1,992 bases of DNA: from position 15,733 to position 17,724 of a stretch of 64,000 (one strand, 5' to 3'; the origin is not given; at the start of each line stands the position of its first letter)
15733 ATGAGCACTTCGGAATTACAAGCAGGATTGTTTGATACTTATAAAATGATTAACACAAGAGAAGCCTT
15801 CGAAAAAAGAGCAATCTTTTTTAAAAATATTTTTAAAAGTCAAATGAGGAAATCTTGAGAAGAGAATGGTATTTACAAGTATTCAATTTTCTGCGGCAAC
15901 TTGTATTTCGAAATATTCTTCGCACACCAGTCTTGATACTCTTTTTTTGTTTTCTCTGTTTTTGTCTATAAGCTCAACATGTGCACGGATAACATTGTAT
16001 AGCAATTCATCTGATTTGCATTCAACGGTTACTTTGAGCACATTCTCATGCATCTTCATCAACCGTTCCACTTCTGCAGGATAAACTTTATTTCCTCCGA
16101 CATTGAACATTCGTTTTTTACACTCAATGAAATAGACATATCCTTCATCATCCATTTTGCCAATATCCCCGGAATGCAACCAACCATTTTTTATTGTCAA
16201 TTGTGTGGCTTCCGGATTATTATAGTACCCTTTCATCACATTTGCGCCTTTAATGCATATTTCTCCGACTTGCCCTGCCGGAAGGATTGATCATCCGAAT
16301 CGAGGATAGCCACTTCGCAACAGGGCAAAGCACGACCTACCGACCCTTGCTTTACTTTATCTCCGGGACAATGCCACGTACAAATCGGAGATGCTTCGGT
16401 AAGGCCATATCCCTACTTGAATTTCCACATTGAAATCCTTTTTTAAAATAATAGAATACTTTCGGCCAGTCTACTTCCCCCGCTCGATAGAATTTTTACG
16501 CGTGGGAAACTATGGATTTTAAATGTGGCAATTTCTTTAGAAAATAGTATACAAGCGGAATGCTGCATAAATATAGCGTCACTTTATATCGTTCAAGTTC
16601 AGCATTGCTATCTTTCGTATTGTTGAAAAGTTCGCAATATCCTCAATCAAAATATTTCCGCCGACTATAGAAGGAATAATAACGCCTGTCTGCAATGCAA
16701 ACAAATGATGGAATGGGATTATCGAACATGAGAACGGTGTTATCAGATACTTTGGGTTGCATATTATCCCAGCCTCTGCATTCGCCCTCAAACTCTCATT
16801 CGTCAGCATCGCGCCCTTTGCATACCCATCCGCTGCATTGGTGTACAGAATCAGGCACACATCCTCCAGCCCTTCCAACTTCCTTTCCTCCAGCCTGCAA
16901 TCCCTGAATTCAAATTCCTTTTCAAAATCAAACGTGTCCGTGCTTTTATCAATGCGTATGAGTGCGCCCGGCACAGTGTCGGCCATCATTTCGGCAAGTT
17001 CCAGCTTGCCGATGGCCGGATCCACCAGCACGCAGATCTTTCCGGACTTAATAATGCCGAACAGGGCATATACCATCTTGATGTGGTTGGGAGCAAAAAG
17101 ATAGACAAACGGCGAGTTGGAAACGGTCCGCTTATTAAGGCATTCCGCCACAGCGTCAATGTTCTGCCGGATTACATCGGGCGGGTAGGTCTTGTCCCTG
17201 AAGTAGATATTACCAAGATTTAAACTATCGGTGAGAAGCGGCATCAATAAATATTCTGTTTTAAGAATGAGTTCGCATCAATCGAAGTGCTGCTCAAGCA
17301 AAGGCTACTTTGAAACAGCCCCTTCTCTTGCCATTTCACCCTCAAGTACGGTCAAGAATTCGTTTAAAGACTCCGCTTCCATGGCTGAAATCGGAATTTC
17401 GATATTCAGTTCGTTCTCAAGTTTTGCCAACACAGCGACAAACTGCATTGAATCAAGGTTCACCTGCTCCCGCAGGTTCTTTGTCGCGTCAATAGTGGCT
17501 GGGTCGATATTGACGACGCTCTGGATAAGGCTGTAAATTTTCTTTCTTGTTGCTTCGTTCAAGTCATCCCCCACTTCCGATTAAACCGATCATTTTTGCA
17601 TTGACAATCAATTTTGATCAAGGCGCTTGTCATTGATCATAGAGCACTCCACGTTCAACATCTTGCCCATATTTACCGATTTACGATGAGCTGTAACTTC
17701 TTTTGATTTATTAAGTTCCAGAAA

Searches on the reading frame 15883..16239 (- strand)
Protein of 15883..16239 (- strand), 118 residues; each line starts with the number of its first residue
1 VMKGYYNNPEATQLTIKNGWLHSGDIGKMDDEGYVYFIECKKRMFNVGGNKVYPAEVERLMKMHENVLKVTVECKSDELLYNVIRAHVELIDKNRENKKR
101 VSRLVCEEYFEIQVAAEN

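Call 6: search_protein_families(library=pfam, proteins=[window:15883-16239:-], max_evalue=0.01)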
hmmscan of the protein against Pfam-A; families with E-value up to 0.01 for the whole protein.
window:15883-16239:- (118 aa): 0 families

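Call 7: search_protein_families(library=ncbifam, proteins=[window:15883-16239:-], max_evalue=0.01)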
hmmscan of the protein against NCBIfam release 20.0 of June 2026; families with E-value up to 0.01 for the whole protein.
window:15883-16239:- (118 aa): 81 families (the best 25 are shown)
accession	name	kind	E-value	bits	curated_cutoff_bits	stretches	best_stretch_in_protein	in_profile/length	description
NF004837.0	PRK06187.1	subfamily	2.1e-24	85.7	476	1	1-103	382-484/531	long-chain-fatty-acid--CoA ligase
NF004822.0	PRK06178.1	equivalog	4.4e-23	81.7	782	1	1-102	428-529/571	acyl-CoA synthetase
NF005801.1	PRK07656.1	equivalog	1.2e-22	80.2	657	1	1-92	362-454/500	FadD3 family acyl-CoA ligase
NF002966.0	PRK03640.1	equivalog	1.5e-22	79.9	556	1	1-93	342-434/483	o-succinylbenzoate--CoA ligase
NF005857.1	PRK07786.1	exception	1.3e-21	76.7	733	1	1-88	373-460/513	fatty-acid--CoA ligase FadD5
NF009233.0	PRK12583.1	subfamily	1.4e-21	76.5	832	1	1-98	409-507/558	fatty acid CoA ligase family protein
NF005307.0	PRK06839.1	equivalog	1.8e-20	73.1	748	1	2-87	354-439/496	o-succinylbenzoate--CoA ligase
NF004838.1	PRK06188.1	equivalog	3.5e-20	71.8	875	1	3-106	378-481/524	fatty-acid--CoA ligase FadD8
NF006523.0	PRK08974.1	equivalog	4e-20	71.4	884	1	1-93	414-506/561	long-chain-fatty-acid--CoA ligase FadD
NF005220.0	PRK06710.1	equivalog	7.9e-20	70.5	1116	1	1-96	413-508/563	long-chain-fatty-acid--CoA ligase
NF006181.0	PRK08314.1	subfamily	4.2e-19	68.2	705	1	1-97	408-508/563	long-chain-fatty-acid--CoA ligase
NF005676.0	PRK07470.1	equivalog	4.8e-19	68.3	774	1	2-79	390-467/544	acyl-CoA synthetase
NF006182.0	PRK08316.1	subfamily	9.3e-19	67.3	663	1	1-98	377-474/523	fatty acyl-CoA synthetase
NF006020.0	PRK08162.1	subfamily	3.6e-18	65.2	677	1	1-101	399-499/545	acyl-CoA synthetase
TIGR01923.1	menE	equivalog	3.8e-18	65.6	330.15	1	1-79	308-386/442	o-succinylbenzoate--CoA ligase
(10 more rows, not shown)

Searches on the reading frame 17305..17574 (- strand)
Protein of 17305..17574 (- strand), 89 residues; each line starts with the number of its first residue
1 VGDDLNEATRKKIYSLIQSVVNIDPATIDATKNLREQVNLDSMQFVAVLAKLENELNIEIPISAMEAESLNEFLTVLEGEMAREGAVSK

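Call 6: search_protein_families(library=pfam, proteins=[window:17305-17574:-], max_evalue=0.01)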
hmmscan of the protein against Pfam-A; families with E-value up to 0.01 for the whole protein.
window:17305-17574:- (89 aa): 1 family
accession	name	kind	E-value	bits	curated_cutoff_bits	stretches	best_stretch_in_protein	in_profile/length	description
PF00550.31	PP-binding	-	4.9e-11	43.2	20.8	1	12-75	2-65/67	Phosphopantetheine attachment site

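Call 7: search_protein_families(library=ncbifam, proteins=[window:17305-17574:-], max_evalue=0.01)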
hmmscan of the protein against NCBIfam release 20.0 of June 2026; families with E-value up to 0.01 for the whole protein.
window:17305-17574:- (89 aa): 13 families
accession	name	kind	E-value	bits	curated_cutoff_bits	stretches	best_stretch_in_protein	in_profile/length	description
NF003464.0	PRK05087.1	equivalog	8.9e-08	32.1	68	1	9-69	3-63/78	D-alanine--poly(phosphoribitol) ligase subunit DltC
NF002150.0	PRK00982.1-4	subfamily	4.1e-07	30.1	66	1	11-70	8-65/80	acyl carrier protein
NF058660.1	cispen_ACP_AmcB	equivalog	1e-06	28.8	80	1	20-75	15-70/80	cispentacin biosynthesis acyl carrier protein AmcB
NF002148.0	PRK00982.1-2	subfamily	2.4e-06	27.3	71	1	7-65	3-61/79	acyl carrier protein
TIGR00517.1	acyl_carrier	equivalog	2.6e-06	27.2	70.45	1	8-62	3-57/77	acyl carrier protein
NF009104.0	PRK12449.1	equivalog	7.3e-05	22.6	70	1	10-67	7-64/80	acyl carrier protein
NF040636.1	AcpM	exception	0.00023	21.1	146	1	12-63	9-60/93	meromycolate extension acyl carrier protein AcpM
NF002147.0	PRK00982.1-1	equivalog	0.00024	20.9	84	1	11-62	10-61/83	acyl carrier protein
TIGR01688.1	dltC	equivalog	0.00034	20.7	52.35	1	33-67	24-58/73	D-alanine--poly(phosphoribitol) ligase subunit 2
NF005079.0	PRK06508.1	equivalog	0.00051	20.4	83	1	8-68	3-63/93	acyl carrier protein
NF002149.0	PRK00982.1-3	equivalog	0.0035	17.3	106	1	11-63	6-58/78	acyl carrier protein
NF003757.0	PRK05350.1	equivalog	0.0042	17.2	65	1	11-56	9-54/83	acyl carrier protein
NF002151.0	PRK00982.1-5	equivalog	0.0054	16.8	92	1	11-66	6-61/78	acyl carrier protein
